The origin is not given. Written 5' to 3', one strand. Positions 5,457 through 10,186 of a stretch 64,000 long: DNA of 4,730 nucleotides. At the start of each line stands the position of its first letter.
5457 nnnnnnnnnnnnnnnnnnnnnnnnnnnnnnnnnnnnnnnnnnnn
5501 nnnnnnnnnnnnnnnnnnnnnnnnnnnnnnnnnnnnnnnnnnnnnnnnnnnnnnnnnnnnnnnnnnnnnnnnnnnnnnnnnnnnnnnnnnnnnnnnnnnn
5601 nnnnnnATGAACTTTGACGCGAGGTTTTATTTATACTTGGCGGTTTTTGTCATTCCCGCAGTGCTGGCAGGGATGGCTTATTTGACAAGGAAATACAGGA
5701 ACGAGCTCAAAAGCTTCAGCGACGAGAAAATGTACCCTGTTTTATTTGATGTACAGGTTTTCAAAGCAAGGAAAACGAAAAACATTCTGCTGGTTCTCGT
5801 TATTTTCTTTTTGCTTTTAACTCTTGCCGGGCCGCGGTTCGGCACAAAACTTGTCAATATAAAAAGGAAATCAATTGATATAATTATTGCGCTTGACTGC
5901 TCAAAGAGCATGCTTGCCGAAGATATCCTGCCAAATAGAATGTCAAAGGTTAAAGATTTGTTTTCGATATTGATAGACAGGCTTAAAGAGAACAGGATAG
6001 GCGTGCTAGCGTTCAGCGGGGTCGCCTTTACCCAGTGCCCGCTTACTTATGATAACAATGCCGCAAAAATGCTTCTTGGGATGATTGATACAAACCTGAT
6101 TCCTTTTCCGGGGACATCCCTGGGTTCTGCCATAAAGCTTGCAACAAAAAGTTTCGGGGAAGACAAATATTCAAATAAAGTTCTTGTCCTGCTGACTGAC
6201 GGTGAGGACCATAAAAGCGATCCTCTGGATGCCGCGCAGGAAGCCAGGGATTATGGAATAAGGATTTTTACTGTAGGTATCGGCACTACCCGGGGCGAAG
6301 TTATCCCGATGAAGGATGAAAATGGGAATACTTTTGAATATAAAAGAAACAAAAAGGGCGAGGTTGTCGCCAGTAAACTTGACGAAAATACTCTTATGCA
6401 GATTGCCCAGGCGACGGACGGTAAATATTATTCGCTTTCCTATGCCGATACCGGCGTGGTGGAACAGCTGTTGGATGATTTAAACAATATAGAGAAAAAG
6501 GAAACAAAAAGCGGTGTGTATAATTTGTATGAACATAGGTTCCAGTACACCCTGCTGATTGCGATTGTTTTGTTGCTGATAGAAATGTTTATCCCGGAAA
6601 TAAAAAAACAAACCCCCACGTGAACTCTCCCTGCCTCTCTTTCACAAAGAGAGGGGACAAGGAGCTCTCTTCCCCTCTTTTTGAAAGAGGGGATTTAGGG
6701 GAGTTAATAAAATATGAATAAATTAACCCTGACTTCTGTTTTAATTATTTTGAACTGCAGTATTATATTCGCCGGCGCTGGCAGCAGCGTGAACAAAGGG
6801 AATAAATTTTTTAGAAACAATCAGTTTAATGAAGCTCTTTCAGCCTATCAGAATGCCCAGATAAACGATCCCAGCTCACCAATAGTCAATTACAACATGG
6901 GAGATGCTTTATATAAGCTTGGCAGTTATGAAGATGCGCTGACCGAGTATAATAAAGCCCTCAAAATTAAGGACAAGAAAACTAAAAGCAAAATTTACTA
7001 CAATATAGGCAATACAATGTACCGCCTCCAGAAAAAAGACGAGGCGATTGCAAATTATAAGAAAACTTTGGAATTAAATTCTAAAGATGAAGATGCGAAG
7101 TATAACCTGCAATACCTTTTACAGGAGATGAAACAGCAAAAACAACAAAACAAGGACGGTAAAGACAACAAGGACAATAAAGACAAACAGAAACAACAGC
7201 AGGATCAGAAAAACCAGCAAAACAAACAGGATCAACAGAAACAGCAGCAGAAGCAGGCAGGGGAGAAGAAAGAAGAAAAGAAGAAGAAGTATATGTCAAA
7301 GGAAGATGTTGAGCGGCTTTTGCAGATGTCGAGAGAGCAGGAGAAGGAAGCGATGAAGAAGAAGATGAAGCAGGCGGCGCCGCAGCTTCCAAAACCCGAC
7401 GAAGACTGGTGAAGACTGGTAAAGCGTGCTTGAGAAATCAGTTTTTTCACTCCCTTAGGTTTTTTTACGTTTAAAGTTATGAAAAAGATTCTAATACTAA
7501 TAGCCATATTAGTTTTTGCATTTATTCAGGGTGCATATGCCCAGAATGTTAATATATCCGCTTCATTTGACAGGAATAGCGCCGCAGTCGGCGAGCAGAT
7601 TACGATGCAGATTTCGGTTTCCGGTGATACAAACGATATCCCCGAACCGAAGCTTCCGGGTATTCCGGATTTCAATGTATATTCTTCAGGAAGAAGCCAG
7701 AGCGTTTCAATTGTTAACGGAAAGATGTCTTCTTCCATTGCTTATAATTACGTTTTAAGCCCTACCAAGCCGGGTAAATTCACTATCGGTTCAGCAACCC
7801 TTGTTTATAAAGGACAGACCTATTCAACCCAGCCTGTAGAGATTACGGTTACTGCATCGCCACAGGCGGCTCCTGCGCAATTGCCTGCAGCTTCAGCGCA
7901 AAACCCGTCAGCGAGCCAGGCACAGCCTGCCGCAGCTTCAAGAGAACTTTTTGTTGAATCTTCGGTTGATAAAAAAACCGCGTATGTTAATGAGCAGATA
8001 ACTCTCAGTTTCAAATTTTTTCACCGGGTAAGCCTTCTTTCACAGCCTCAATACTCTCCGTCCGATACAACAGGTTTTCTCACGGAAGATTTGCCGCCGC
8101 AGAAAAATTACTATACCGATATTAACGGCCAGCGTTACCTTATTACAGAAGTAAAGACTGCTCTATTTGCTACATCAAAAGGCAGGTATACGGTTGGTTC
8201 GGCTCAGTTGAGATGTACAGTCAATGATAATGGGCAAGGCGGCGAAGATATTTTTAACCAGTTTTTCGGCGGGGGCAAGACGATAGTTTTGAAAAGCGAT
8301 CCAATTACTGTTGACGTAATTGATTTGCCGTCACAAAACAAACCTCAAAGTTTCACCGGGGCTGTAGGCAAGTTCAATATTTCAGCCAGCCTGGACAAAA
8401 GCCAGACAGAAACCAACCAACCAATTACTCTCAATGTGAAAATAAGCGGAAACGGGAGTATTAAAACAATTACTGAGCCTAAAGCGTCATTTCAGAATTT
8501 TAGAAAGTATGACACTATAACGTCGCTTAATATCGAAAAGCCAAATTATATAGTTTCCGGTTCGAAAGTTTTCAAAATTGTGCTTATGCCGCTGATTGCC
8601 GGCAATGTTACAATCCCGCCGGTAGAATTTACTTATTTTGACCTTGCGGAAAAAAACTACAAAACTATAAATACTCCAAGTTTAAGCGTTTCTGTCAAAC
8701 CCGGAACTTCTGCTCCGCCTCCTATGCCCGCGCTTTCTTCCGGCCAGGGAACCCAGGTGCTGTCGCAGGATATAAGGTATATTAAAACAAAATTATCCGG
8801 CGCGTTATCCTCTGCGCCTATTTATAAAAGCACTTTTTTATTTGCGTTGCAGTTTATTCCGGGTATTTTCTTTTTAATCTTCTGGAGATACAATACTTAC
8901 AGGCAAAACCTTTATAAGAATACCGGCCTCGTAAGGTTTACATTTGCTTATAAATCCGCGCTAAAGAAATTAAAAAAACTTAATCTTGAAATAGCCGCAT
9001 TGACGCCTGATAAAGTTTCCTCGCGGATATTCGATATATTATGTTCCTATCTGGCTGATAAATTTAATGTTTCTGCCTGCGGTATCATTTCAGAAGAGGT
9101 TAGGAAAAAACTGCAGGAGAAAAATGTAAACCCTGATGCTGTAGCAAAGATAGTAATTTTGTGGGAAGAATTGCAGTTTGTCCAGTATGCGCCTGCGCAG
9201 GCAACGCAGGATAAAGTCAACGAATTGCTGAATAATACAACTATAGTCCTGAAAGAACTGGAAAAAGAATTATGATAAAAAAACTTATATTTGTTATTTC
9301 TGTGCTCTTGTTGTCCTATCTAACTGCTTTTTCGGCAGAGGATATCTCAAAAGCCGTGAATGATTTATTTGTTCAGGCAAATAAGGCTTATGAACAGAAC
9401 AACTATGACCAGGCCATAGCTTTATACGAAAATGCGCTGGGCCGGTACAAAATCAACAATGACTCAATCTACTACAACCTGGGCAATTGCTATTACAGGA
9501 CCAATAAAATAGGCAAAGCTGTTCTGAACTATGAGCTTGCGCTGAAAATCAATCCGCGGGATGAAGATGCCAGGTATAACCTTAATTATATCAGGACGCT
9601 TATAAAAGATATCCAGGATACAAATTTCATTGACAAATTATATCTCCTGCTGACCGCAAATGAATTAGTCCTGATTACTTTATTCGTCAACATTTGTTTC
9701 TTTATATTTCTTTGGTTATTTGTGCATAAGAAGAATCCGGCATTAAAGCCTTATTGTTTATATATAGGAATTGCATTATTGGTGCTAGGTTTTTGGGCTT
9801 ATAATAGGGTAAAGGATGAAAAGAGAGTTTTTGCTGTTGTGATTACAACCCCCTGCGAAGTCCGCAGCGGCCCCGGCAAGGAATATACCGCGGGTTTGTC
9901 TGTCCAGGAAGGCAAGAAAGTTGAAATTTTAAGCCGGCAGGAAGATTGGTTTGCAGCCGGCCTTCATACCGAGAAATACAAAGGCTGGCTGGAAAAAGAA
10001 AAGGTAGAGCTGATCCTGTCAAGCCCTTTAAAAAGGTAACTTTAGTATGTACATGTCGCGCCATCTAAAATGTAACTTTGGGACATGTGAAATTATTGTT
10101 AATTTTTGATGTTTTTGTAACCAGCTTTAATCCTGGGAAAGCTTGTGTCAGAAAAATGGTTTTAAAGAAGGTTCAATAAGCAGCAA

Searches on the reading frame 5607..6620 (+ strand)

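Call 83: search_protein_families(library=pfam, proteins=[window:5607-6620:+], max_evalue=0.00001)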
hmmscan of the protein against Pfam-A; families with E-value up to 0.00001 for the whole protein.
window:5607-6620:+ (338 aa): 2 families
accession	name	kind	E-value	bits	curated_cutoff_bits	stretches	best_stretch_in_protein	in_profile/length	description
PF00092.34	VWA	-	3.5e-20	73.4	23.8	1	91-238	1-140/174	von Willebrand factor type A domain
PF13519.12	VWA_2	-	2.8e-15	57.3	27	1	92-200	1-107/107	von Willebrand factor type A domain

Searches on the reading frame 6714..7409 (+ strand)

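Call 83: search_protein_families(library=pfam, proteins=[window:6714-7409:+], max_evalue=0.00001)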
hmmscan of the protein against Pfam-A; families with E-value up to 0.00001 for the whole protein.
window:6714-7409:+ (232 aa): 9 families
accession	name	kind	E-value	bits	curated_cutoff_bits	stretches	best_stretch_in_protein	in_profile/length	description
PF07719.23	TPR_2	-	1.7e-19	68.7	27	1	58-85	3-30/34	Tetratricopeptide repeat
PF00515.34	TPR_1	-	3.3e-19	68.3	27.8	1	93-125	2-34/34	Tetratricopeptide repeat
PF13414.12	TPR_11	-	1.1e-18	67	26.8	2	63-105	1-41/42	TPR repeat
PF13432.12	TPR_16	-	1.5e-12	48.1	32.7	1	28-86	3-61/65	Tetratricopeptide repeat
PF13424.12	TPR_12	-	3.4e-10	40.4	30.1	1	58-121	5-74/77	Tetratricopeptide repeat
PF14559.12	TPR_19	-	5.8e-09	36.6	25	0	34-86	3-55/68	Tetratricopeptide repeat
PF13181.12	TPR_8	-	8.5e-09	35.3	25.7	0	59-87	4-32/34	Tetratricopeptide repeat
PF12895.13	ANAPC3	-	4.4e-08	33.7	27.2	0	32-81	33-81/82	Anaphase-promoting complex, cyclosome, subunit 3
PF13428.12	TPR_14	-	7.1e-07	29.8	23.5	0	61-84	6-29/44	Tetratricopeptide repeat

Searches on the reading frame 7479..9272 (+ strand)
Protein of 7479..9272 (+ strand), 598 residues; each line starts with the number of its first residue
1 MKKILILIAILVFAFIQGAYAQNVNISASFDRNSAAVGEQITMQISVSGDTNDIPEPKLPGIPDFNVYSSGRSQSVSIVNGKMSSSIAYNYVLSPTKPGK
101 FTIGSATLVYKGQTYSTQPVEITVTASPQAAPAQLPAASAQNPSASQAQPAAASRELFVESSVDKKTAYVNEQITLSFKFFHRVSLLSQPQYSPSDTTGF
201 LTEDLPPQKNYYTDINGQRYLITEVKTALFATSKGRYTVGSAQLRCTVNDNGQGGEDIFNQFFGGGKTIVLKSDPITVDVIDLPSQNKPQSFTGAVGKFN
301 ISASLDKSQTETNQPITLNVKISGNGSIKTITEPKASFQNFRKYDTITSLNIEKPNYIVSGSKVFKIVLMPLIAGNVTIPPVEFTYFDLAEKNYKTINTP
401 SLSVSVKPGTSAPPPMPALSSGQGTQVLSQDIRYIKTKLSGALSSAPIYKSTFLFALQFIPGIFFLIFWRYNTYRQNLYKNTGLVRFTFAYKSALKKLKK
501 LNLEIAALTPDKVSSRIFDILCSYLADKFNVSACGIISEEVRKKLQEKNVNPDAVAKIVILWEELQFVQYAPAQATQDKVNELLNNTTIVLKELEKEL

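Call 83: search_protein_families(library=pfam, proteins=[window:7479-9272:+], max_evalue=0.00001)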
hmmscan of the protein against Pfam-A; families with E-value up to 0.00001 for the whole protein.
window:7479-9272:+ (598 aa): 1 family
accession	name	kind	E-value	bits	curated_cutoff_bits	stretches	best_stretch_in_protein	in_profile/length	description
PF13584.12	BatD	-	3.4e-48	162.6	24.1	3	28-124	1-92/92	BatD DUF11 like domain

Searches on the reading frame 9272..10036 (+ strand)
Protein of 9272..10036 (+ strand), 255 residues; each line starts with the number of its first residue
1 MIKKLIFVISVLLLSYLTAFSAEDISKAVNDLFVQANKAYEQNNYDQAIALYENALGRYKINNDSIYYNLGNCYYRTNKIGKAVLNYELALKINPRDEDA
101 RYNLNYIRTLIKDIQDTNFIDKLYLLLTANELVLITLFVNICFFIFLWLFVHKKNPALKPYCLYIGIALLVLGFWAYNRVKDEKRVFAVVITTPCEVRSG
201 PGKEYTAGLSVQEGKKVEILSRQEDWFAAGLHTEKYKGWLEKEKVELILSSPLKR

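Call 84: search_protein_families(library=pfam, proteins=[window:9272-10036:+], max_evalue=0.00001)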
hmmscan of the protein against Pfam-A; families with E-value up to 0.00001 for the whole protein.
window:9272-10036:+ (255 aa): 7 families
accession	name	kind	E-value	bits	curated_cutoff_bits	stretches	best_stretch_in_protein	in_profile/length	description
PF00515.34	TPR_1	-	4.2e-11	42.6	27.8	1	66-97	3-34/34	Tetratricopeptide repeat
PF07719.23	TPR_2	-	4.4e-10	39.3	27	1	66-97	3-34/34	Tetratricopeptide repeat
PF13414.12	TPR_11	-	7.3e-10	38.8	26.8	0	71-104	1-34/42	TPR repeat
PF13432.12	TPR_16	-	3.6e-08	34.2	32.7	1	35-97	3-64/65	Tetratricopeptide repeat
PF14559.12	TPR_19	-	2.8e-07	31.2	25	1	39-100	1-61/68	Tetratricopeptide repeat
PF13181.12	TPR_8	-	2.8e-07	30.6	25.7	0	66-96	3-33/34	Tetratricopeptide repeat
PF13424.12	TPR_12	-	8.8e-07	29.5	30.1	1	43-93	17-74/77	Tetratricopeptide repeat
